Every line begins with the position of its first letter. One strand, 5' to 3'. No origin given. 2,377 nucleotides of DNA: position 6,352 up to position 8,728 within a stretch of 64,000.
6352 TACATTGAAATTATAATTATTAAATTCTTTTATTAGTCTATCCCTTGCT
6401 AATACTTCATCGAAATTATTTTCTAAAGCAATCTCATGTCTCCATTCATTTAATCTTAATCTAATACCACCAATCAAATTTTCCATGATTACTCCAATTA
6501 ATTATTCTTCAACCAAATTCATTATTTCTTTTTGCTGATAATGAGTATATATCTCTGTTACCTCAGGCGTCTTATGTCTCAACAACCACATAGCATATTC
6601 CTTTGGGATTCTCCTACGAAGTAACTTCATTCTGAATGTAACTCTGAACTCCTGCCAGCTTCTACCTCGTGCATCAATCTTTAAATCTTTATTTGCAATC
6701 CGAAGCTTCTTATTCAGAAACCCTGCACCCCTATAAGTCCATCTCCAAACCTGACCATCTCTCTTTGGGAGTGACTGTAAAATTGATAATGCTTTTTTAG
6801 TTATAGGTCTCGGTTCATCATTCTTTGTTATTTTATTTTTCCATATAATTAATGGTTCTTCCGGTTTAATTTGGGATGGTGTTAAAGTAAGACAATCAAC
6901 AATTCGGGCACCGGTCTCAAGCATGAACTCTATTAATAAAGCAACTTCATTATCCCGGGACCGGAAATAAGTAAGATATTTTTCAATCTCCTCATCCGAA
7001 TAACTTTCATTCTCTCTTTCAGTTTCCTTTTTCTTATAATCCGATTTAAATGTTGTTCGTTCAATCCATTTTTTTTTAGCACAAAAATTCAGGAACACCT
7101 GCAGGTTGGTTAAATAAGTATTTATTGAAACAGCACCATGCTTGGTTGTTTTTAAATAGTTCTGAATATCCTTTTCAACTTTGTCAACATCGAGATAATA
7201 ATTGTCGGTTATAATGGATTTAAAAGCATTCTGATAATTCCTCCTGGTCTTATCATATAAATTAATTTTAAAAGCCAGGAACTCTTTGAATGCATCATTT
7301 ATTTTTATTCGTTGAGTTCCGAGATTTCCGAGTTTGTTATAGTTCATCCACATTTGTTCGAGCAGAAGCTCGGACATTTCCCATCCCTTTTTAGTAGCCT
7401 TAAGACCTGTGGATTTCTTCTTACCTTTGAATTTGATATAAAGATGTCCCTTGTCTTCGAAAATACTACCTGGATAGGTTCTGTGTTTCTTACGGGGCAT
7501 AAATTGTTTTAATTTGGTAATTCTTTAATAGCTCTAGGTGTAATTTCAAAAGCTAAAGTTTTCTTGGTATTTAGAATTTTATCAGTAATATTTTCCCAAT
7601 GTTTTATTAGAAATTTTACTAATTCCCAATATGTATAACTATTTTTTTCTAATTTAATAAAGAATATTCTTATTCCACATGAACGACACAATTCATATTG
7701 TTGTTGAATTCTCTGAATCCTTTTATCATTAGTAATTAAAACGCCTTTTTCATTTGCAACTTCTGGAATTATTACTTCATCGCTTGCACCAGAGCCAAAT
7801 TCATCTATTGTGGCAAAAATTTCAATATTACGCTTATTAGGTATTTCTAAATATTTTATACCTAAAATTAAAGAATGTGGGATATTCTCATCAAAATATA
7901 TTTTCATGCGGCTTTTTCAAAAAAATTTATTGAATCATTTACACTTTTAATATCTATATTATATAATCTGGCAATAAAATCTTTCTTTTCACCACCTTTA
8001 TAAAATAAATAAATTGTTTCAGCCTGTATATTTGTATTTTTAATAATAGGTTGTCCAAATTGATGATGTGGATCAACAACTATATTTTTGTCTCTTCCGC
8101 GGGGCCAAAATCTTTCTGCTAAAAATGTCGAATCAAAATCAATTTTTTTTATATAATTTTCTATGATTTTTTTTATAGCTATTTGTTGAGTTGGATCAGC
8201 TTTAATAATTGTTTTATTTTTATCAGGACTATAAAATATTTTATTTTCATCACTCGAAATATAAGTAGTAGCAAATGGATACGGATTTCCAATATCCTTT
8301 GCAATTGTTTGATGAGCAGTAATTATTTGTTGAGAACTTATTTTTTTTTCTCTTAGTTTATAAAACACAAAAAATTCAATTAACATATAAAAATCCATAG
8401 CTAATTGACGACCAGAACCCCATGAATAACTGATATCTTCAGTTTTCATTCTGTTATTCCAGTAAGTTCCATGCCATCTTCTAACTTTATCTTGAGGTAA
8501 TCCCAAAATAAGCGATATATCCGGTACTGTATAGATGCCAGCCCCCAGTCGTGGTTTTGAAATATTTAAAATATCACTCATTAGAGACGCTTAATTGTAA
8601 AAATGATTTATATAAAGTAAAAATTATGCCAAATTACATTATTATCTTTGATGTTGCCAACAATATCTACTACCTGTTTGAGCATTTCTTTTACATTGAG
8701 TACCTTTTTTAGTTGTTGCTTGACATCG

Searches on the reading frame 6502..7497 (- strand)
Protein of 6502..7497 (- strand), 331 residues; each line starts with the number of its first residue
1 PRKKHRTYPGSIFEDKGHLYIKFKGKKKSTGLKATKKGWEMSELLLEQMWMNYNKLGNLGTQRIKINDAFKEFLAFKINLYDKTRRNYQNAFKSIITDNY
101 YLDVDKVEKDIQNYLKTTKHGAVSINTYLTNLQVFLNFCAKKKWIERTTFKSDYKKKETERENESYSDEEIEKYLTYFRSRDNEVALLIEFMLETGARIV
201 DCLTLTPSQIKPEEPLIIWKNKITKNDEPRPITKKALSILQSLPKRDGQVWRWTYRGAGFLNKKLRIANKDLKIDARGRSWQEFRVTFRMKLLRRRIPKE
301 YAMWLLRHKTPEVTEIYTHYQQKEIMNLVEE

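Call 65: search_protein_families(library=pfam, proteins=[window:6502-7497:-], max_evalue=0.01)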
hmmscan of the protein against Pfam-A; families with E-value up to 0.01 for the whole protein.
window:6502-7497:- (331 aa): 1 family
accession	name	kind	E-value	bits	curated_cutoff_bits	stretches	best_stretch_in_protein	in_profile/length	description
PF00589.27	Phage_integrase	-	1.2e-07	32.2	27.1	1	169-323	6-171/172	Phage integrase family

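Call 100: search_protein_families(library=phrogs, proteins=[window:6502-7497:-], max_evalue=0.00001)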
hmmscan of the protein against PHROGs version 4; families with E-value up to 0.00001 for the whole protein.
window:6502-7497:- (331 aa): 2 families
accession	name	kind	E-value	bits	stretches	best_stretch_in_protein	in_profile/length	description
phrog_1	-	integration and excision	1.2e-29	105.1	1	21-326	128-444/611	integrase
phrog_216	-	integration and excision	8e-23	82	1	122-325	12-229/301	integrase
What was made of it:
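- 6502..7500 (-): Tyrosine integrase of the prophage. In the attP configuration it lies just beyond the panAT module. Pfam Phage_integrase, E 1.2e-7 (call 65). phrog_1 integrase, E 1e-29 (call 100).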

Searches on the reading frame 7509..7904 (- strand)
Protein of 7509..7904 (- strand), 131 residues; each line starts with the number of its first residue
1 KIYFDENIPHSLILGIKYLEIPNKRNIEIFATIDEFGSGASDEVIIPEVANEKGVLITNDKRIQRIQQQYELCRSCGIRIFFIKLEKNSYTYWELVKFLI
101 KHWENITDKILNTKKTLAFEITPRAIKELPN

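Call 65: search_protein_families(library=pfam, proteins=[window:7509-7904:-], max_evalue=0.01)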
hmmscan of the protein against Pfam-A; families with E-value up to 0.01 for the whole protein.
window:7509-7904:- (131 aa): 2 families
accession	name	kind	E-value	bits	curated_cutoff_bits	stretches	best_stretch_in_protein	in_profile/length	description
PF18478.7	PIN_10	-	7.4e-12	45.6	26.2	1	1-84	2-83/84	PIN like domain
PF18480.7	DUF5615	-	0.00029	21.1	23.8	1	1-114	2-103/110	Domain of unknown function (DUF5615)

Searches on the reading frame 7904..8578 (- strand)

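Call 65: search_protein_families(library=pfam, proteins=[window:7904-8578:-], max_evalue=0.01)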
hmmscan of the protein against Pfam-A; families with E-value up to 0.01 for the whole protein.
window:7904-8578:- (224 aa): 1 family
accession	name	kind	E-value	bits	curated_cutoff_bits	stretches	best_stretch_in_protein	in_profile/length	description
PF04255.20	DUF433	-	5.7e-07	29.7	23.6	1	166-219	1-55/56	Protein of unknown function (DUF433)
